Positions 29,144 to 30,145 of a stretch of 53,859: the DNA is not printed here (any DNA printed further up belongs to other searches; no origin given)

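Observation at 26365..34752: Translationally coupled five-gene operon with shuffled secreted modules and a repeated cytoplasmic partner family: candidate archaeal polymorphic toxin/immunity-like system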

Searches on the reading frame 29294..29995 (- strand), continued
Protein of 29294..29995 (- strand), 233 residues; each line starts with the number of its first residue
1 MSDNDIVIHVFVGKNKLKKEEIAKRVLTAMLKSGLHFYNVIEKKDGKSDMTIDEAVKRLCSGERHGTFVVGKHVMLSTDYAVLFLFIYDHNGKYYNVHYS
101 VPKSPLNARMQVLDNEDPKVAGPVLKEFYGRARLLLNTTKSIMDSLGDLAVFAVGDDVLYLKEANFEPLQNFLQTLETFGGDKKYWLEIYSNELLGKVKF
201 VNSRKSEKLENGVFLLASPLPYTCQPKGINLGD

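Call 72: find_encoding_contigs(protein=P0036, flank=8000, max_places=3)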
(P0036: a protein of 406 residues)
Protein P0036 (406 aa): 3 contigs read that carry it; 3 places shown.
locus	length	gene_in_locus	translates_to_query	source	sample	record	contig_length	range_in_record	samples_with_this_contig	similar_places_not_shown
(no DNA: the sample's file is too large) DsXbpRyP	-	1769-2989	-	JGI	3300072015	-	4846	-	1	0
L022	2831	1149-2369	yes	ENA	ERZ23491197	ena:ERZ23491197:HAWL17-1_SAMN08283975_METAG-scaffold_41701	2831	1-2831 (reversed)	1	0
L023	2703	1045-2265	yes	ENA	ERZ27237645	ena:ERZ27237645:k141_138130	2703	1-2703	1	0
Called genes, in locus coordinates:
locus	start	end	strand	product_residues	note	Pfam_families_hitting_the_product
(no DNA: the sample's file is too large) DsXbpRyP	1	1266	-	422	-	?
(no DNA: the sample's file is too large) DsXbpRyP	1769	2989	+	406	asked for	-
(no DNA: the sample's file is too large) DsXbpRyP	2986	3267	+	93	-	-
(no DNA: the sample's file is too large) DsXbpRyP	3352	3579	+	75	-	PF21748:UPF0150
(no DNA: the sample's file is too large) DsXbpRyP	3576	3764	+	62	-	PF07927:HicA_toxin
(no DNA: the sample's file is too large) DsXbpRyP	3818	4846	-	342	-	?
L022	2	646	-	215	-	?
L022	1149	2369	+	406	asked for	-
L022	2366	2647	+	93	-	-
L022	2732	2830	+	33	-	?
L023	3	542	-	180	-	?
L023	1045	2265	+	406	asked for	-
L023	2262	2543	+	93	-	-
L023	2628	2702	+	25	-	?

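Call 77: search_protein_families(library=pfam, alignment_id=A7, max_evalue=0.1)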
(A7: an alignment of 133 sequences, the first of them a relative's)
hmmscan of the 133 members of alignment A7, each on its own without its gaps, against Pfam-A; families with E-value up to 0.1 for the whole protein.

A. member 1, P0001 (233 aa): 0 families

B. families by the number of members that match (of 133 scanned): 30 families (the first 25 are shown)
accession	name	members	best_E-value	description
PF11876.13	TsiV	16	3.2e-05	Type VI immunity for VRR-NUC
PF19794.4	DUF6278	2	7.3e-06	Family of unknown function (DUF6278)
PF04936.17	DUF658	1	1e-06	Protein of unknown function (DUF658)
PF11513.13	TA0956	1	0.00065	Thermoplasma acidophilum protein TA0956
PF21789.3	TNP-like_RNaseH_C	1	0.0026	TNP-like, RNase H C-terminal domain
PF23097.1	NOL10_2nd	1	0.012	Nucleolar protein 10-like, second domain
PF05867.16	DUF851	1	0.013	Protein of unknown function (DUF851)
PF16577.11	UBA_5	1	0.016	UBA domain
PF08597.15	eIF3_subunit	1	0.018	Translation initiation factor eIF3 subunit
PF13130.11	DUF3952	1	0.019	Domain of unknown function (DUF3952)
PF19022.5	DUF5748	1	0.019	Family of unknown function (DUF5748)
PF01406.26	tRNA-synt_1e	1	0.028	tRNA synthetases class I (C) catalytic domain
PF10916.13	DUF2712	1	0.03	Protein of unknown function (DUF2712)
PF23380.1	VIN3_C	1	0.031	VIN3-like, C-terminal domain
PF04769.18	MATalpha_HMGbox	1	0.032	Mating-type protein MAT alpha 1 HMG-box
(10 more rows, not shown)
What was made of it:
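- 29294..29995 (-): g3: 233-aa cytoplasmic partner, the predicted cognate immunity protein and a distant TsiV/DUF3396-like fold. 16 of 133 relatives match PF11876 TsiV weakly (call 77).
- TsiV is by far the commonest Pfam match among relatives: 16 of 133, with the next family at 2 (call 77).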

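Call 82: search_protein_families(library=pfam, proteins=[L012:1939-2991:+, L011:3900-4865:+, L012:8261-9169:+, L013:8373-9773:+, L012:9170-13516:+, L005:3095-3652:+, L021:1297-2016:+], max_evalue=1)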
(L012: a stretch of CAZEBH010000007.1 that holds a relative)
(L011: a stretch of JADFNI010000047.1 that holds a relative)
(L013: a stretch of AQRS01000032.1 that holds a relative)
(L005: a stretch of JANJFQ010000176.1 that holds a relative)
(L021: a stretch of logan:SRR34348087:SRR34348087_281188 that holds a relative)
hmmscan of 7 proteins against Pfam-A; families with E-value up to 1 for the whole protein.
L012:1939-2991:+ (350 aa): 3 families
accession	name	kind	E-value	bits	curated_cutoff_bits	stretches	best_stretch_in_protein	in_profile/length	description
PF03968.19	LptD_N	-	0.022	15.4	20.4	1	242-331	5-94/113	LptA/(LptD N-terminal domain) LPS transport protein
PF03413.25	PepSY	-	0.063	14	24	1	275-341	2-60/60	Peptidase propeptide and YPEB domain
PF05634.16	APO_RNA-bind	-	0.12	12.2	25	1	46-123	10-83/200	APO RNA-binding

L011:3900-4865:+ (321 aa): 1 family
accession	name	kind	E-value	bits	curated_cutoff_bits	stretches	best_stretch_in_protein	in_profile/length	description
PF19662.4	DUF6165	-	0.02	15.1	27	1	192-256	18-79/134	Family of unknown function (DUF6165)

L012:8261-9169:+ (302 aa): 3 families
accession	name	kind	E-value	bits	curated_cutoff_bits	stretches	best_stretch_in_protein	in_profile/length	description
PF06271.18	RDD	-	7.5e-25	88.3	24.1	1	10-146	2-136/137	RDD family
PF04757.19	Pex2_Pex12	-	0.057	13.6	25.1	1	69-118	33-84/214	Pex2 / Pex12 amino terminal region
PF17051.10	COA2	-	0.1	13.2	27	1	162-193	12-43/86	Cytochrome C oxidase assembly factor 2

L013:8373-9773:+ (466 aa): 1 family
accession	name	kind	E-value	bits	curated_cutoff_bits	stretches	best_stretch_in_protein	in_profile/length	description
PF06271.18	RDD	-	4.5e-27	95.4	24.1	1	177-300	2-136/137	RDD family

L012:9170-13516:+ (1448 aa): 7 families
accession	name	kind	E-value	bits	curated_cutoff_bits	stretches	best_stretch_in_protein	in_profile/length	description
PF00082.27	Peptidase_S8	-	3.9e-54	184.4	21.8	1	342-611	1-288/288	Subtilase family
PF07610.17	DUF1573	-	0.0053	17.2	26.1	1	631-714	10-93/98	Protein of unknown function (DUF1573)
PF22544.2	HYDIN_VesB_CFA65-like_Ig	-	0.0075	16.9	25.5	1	632-714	13-96/100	HYDIN/CFA65/VesB-like, Ig-like domain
PF15418.12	DUF4625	-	0.034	14.9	27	0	792-818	104-130/131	Domain of unknown function (DUF4625)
PF13754.12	Big_3_4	-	0.066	13.6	27.3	1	792-820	32-60/106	Domain of unknown function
PF17957.7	Big_7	-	0.23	12.6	24.1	0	1139-1169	11-41/70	Bacterial Ig domain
PF17141.9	DUF5114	-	0.3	12.1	27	1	643-715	22-84/88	Domain of unknown function (DUF5114)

L005:3095-3652:+ (185 aa): 0 families

L021:1297-2016:+ (239 aa): 1 family
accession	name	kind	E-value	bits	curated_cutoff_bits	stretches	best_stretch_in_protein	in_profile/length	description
PF16856.10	CDC4_D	-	0.06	13.6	27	1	201-217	33-49/51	Cell division control protein 4 dimerisation domain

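Call 86: find_related_loci(query=A4, collection=metagenome_contigs, flank=5000)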
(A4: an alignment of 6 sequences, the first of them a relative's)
Query A4 (319 aa) in metagenome_contigs; peptide patterns used: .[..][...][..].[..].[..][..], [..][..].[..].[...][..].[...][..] (x = any residue, [..] = any of these).
600 stretches matched a pattern (row limit reached: there are more); 4 encode a relative of the query (tblastn E <= 1e-3); 4 distinct loci.
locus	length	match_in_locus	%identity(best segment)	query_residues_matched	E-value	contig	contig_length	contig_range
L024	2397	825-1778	46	7-317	2e-87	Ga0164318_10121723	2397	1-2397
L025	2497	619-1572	46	6-317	7e-84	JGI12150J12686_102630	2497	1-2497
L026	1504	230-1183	45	6-317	2e-83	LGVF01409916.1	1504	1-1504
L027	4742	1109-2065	45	6-317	7e-77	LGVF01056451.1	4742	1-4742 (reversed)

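Call 92: search_protein_families(library=pfam, proteins=[L024:404-817:+, L025:213-605:+], max_evalue=1)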
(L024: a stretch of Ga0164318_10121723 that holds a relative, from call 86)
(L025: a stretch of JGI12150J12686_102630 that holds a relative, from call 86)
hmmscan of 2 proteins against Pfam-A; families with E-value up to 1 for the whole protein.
L024:404-817:+ (137 aa): 1 family
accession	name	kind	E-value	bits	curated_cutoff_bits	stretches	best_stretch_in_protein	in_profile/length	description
PF09439.16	SRPRB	-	0.12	12.1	25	1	8-47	62-101/178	Signal recognition particle receptor beta subunit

L025:213-605:+ (130 aa): 1 family
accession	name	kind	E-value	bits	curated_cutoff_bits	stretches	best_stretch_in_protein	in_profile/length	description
PF00185.30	OTCace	-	0.012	16.1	29.4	1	20-101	28-112/157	Aspartate/ornithine carbamoyltransferase, Asp/Orn binding domain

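Call 96: fold_search(model_id=the predicted structure, library=viral)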
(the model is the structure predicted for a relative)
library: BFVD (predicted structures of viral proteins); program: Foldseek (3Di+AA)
matches with E <= 10: 736; with E <= 0.001: 0
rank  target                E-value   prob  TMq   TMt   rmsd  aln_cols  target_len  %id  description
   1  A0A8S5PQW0            1.5e-02  0.10  0.12  0.10  16.7       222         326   14  RRN7 Zinc-finger of RNA-polymerase I-specific TFIIB, Rrn7 [Siphoviridae sp. ctDiR9]
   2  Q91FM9                2.4e-02  0.75  0.27  0.06  11.7       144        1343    8  Uncharacterized protein 295L [Invertebrate iridescent virus 6]
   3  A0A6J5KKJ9            4.6e-02  0.72  0.25  0.37   8.9       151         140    6  Lipoprotein [uncultured Caudovirales phage]
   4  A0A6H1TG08            5.8e-02  0.75  0.30  0.18   9.0       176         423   13  (no name in the UniProt tables at hand)
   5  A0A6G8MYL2            6.9e-02  0.21  0.22  0.27  15.0       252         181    9  Uncharacterized protein [Cedratvirus kamchatka]
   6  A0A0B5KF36            8.6e-02  0.08  0.12  0.13  17.1       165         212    6  (no name in the UniProt tables at hand)
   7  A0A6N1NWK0            1.4e-01  0.10  0.16  0.18  13.2       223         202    9  Uncharacterized protein [Tupanvirus soda lake]
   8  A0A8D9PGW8            1.5e-01  0.16  0.17  0.19  14.0       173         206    8  M [Bemisia tabaci-associated virus 1]
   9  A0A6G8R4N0            1.5e-01  0.15  0.19  0.22  13.8       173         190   10  (no name in the UniProt tables at hand)
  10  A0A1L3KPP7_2          1.5e-01  0.12  0.19  0.05  20.6       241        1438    9  RNA-dependent RNA polymerase [Hubei orthoptera virus 2]
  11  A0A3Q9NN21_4          1.5e-01  0.08  0.18  0.05  21.6       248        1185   11  (no name in the UniProt tables at hand)
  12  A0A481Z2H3            1.6e-01  0.12  0.24  0.07  17.3       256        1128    8  Early transcription factor large subunit-like protein [Pithovirus LCPAC001]
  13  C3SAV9                1.7e-01  0.21  0.19  0.28   9.9       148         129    9  E4 ORFA [Murine adenovirus 3]
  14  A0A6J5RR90            1.8e-01  0.60  0.22  0.27   7.4        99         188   13  Lipoprotein [uncultured Caudovirales phage]
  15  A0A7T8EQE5            1.8e-01  0.28  0.25  0.35  11.6       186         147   11  Uncharacterized protein [Erwinia phage pEa_SNUABM_5]
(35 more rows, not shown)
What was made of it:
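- Tried and rejected: The viral fold library with the g3 model gave nothing at E<=1e-3 (call 96).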

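Call 100: search_protein_families(library=pfam, proteins=[P0036, P0053, P0065, P0072, P0084, P0088, P0091, P0096, P0108, P0118], max_evalue=0.1)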
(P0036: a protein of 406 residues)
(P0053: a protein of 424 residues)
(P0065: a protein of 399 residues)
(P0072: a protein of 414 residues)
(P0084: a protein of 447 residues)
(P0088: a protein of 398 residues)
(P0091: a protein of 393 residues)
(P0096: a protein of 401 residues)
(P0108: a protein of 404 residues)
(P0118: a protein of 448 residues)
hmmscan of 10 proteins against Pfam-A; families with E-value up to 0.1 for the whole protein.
P0036 (406 aa): 0 families

P0053 (424 aa): 0 families

P0065 (399 aa): 0 families

P0072 (414 aa): 1 family
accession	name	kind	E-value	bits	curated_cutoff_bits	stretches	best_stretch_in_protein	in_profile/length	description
PF11913.13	DUF3431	-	0.034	14.3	25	1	60-99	142-181/219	Protein of unknown function (DUF3431)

P0084 (447 aa): 0 families

P0088 (398 aa): 0 families

P0091 (393 aa): 0 families

P0096 (401 aa): 1 family
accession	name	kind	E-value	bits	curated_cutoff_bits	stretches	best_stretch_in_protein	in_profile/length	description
PF11876.13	TsiV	-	0.035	13.9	25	1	319-372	164-221/271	Type VI immunity for VRR-NUC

P0108 (404 aa): 0 families

P0118 (448 aa): 1 family
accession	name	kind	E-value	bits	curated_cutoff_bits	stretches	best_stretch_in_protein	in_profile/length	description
PF11876.13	TsiV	-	0.068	13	25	0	166-224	164-226/271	Type VI immunity for VRR-NUC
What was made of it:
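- Tried and rejected: Only 2 of the 10 tested match TsiV, and weakly (call 100).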
